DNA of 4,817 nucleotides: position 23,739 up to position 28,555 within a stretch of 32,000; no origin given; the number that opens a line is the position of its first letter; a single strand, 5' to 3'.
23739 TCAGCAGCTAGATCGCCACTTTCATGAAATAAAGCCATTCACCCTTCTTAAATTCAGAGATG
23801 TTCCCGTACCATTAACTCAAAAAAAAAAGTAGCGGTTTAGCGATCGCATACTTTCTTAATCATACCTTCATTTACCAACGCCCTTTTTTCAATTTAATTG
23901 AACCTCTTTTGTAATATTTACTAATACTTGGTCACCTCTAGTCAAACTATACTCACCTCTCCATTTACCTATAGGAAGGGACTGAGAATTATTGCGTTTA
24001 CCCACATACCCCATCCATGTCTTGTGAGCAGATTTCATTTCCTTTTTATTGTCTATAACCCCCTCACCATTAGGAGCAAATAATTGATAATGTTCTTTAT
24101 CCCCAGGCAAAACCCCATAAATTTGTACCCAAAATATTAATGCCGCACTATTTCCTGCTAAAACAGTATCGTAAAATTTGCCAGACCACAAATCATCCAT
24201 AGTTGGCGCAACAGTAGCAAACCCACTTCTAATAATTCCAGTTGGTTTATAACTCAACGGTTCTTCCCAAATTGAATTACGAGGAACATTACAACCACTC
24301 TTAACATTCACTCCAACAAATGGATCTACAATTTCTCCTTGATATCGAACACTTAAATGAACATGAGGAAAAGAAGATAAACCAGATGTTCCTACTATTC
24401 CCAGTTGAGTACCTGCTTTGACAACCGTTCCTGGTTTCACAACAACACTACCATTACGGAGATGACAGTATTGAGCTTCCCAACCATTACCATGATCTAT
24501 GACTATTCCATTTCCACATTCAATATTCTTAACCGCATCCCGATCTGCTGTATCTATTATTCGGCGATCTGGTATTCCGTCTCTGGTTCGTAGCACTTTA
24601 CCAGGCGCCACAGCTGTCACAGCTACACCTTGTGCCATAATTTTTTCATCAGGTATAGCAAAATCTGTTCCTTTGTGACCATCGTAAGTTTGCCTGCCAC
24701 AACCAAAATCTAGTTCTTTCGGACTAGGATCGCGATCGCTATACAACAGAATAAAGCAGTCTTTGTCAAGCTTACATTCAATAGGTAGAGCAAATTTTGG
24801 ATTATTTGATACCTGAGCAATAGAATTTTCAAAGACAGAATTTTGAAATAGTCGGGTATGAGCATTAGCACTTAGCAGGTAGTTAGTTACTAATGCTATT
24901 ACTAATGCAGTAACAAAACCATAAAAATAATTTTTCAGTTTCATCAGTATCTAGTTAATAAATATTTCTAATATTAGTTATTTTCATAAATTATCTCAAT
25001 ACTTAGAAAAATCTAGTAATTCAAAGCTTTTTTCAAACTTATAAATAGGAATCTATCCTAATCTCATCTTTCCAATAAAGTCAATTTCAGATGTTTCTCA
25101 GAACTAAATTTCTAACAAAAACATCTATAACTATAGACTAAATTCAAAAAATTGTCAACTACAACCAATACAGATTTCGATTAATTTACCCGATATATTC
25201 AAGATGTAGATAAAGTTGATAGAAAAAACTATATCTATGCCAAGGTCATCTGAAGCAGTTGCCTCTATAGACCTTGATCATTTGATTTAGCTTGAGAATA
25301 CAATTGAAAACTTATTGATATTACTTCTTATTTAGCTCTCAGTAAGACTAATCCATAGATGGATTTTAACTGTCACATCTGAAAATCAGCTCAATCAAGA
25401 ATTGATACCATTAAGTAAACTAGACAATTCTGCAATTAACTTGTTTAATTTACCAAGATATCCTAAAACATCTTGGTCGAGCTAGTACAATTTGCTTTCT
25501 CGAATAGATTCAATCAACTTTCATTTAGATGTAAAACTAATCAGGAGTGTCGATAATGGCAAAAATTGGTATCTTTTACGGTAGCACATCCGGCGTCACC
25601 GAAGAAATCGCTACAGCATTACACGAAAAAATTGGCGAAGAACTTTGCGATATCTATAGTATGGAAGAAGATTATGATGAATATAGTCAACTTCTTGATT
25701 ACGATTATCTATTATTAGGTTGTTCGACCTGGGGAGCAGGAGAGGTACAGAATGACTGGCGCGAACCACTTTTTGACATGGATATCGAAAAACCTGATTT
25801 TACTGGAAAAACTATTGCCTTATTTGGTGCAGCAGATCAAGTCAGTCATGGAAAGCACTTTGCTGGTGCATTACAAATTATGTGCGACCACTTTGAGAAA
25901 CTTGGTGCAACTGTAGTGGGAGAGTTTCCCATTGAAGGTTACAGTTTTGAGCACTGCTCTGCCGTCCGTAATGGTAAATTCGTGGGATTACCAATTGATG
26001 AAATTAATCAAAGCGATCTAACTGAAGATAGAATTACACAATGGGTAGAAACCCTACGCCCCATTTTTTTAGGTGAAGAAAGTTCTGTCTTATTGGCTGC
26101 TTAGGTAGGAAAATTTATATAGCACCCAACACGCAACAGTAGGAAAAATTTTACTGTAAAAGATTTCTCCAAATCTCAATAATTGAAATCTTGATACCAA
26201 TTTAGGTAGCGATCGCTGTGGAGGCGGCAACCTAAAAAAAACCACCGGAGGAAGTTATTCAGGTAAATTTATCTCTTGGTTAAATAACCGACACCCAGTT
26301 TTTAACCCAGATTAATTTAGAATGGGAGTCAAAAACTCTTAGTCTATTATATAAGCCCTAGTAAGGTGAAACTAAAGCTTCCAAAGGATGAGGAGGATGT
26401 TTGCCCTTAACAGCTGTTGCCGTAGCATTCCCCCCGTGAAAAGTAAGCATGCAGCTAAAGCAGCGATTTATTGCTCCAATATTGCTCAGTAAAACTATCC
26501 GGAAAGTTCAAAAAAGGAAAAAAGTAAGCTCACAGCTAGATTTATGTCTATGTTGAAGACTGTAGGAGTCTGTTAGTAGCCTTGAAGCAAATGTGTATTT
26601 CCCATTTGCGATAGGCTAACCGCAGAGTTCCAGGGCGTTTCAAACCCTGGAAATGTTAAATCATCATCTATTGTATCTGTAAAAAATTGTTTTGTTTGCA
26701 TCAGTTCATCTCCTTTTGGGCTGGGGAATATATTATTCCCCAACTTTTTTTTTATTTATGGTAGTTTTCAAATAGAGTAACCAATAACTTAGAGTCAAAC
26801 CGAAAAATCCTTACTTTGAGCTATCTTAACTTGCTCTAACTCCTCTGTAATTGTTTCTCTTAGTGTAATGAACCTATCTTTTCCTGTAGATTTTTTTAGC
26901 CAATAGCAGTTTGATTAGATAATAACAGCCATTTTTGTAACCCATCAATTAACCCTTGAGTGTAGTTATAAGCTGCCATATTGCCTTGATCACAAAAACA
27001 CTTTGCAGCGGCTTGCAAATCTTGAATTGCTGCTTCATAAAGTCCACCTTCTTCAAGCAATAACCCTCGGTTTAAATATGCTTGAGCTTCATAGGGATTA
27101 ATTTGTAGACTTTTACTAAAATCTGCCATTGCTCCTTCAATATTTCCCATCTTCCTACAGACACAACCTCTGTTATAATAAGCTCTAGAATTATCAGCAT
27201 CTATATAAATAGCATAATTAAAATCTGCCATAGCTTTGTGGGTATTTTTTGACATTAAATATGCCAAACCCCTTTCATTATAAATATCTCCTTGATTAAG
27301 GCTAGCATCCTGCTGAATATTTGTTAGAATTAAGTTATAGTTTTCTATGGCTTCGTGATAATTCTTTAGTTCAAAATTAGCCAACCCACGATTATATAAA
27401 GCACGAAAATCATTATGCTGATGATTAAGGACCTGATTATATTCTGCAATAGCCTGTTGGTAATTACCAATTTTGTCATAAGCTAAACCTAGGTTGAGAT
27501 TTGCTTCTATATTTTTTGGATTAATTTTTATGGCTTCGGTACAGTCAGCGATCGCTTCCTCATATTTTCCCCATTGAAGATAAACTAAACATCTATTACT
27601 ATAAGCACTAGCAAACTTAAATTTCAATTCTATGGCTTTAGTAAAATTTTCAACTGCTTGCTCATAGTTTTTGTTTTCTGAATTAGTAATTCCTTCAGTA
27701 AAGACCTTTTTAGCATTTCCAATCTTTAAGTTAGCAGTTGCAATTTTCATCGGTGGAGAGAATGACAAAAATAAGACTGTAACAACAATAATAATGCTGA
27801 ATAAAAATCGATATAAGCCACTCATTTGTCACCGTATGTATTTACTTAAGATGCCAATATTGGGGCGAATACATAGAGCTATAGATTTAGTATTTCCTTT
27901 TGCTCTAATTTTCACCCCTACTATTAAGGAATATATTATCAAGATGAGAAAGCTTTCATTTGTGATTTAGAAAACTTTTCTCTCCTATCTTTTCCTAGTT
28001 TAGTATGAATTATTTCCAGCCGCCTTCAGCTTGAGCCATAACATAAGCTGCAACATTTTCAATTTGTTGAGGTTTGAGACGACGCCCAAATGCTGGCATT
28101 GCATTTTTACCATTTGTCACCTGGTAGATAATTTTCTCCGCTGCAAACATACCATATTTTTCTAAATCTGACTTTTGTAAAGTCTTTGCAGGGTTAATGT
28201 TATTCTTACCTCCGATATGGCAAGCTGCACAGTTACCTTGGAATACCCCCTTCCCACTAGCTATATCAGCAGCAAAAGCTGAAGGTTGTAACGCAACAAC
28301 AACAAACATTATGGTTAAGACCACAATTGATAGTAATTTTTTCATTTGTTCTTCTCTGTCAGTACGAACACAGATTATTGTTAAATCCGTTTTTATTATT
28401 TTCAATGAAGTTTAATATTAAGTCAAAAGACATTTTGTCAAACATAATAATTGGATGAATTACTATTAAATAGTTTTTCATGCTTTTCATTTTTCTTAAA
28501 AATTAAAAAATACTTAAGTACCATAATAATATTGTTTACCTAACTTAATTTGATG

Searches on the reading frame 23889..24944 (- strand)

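Call 8: search_protein_families(library=pfam, proteins=[window:23889-24944:-], max_evalue=0.001)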
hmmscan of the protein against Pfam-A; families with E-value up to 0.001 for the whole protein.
window:23889-24944:- (351 aa): 1 family
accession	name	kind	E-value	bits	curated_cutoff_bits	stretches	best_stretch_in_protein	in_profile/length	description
PF01551.29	Peptidase_M23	-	2.4e-18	66.5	28.7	1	89-208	2-96/96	Peptidase family M23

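Call 63: search_protein_families(library=padloc, proteins=[window:23889-24944:-], max_evalue=0.001)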
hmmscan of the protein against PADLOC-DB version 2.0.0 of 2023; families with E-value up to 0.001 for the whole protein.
window:23889-24944:- (351 aa): 0 families

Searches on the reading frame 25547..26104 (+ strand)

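Call 8: search_protein_families(library=pfam, proteins=[window:25547-26104:+], max_evalue=0.001)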
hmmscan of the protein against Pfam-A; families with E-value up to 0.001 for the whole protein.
window:25547-26104:+ (185 aa): 3 families
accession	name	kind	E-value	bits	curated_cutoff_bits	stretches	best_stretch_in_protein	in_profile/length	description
PF00258.30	Flavodoxin_1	-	5.1e-21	75.8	25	1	9-166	1-143/143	Flavodoxin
PF12641.12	Flavodoxin_3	-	2.2e-05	24.8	27.5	1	9-131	2-111/160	Flavodoxin domain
PF12724.12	Flavodoxin_5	-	0.00012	22.9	27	1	9-61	2-53/145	Flavodoxin domain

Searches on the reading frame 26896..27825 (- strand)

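Call 8: search_protein_families(library=pfam, proteins=[window:26896-27825:-], max_evalue=0.001)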
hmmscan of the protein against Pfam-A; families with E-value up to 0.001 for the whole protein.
window:26896-27825:- (309 aa): 21 families
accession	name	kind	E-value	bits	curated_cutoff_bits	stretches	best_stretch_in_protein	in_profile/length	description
PF00515.34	TPR_1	-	2.6e-45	150.9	27.8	4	72-105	1-34/34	Tetratricopeptide repeat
PF07719.23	TPR_2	-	8.9e-36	119.5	27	3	214-244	2-32/34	Tetratricopeptide repeat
PF13181.12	TPR_8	-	1e-32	109.9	25.7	3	214-244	2-32/34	Tetratricopeptide repeat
PF13414.12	TPR_11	-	8.2e-31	105.9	26.8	4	81-120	3-42/42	TPR repeat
PF13432.12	TPR_16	-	4.6e-23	81.7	32.7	2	110-173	1-64/65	Tetratricopeptide repeat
PF13431.12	TPR_17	-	1.5e-22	78.3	24.4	1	95-127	2-34/34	Tetratricopeptide repeat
PF13371.12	TPR_9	-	3.1e-21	75.6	35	2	188-249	4-65/73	Tetratricopeptide repeat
PF13424.12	TPR_12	-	2.1e-19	69.9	30.1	2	72-134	3-73/77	Tetratricopeptide repeat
PF25575.1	TPR_BSK1_C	-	1.1e-14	54.8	42.2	2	50-104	54-109/118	Serine/threonine-protein kinase BSK1-like, TPR repeats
PF13174.12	TPR_6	-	1e-13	51.3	26.3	0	107-134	1-28/33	Tetratricopeptide repeat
PF14559.12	TPR_19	-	1.4e-13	51.4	25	1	86-141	5-60/68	Tetratricopeptide repeat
PF23914.1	TPR_CcmH_CycH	-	5.9e-10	39.6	42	1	81-174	59-155/158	Cytochrome c-type biogenesis protein H TPR domain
PF10516.15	SHNi-TPR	-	4.5e-09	36.1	21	0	50-68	13-31/38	SHNi-TPR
PF13428.12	TPR_14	-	6.7e-09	36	23.5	0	108-146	3-41/44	Tetratricopeptide repeat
PF12895.13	ANAPC3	-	6.4e-08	33.2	27.2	2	102-162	19-78/82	Anaphase-promoting complex, cyclosome, subunit 3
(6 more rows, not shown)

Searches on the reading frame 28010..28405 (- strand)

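Call 8: search_protein_families(library=pfam, proteins=[window:28010-28405:-], max_evalue=0.001)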
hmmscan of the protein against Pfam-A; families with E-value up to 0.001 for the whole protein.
window:28010-28405:- (131 aa): 3 families
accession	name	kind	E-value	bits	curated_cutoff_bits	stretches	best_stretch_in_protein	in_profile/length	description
PF13442.11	Cytochrome_CBB3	-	5.5e-16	59.1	27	1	46-122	1-68/68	Cytochrome C oxidase, cbb3-type, subunit III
PF14495.11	Cytochrom_C550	-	3.8e-08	33.6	27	1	46-83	24-61/136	Cytochrome c-550 domain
PF00034.26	Cytochrom_C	-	1.8e-07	32.8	21.3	1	49-123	2-87/90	Cytochrome c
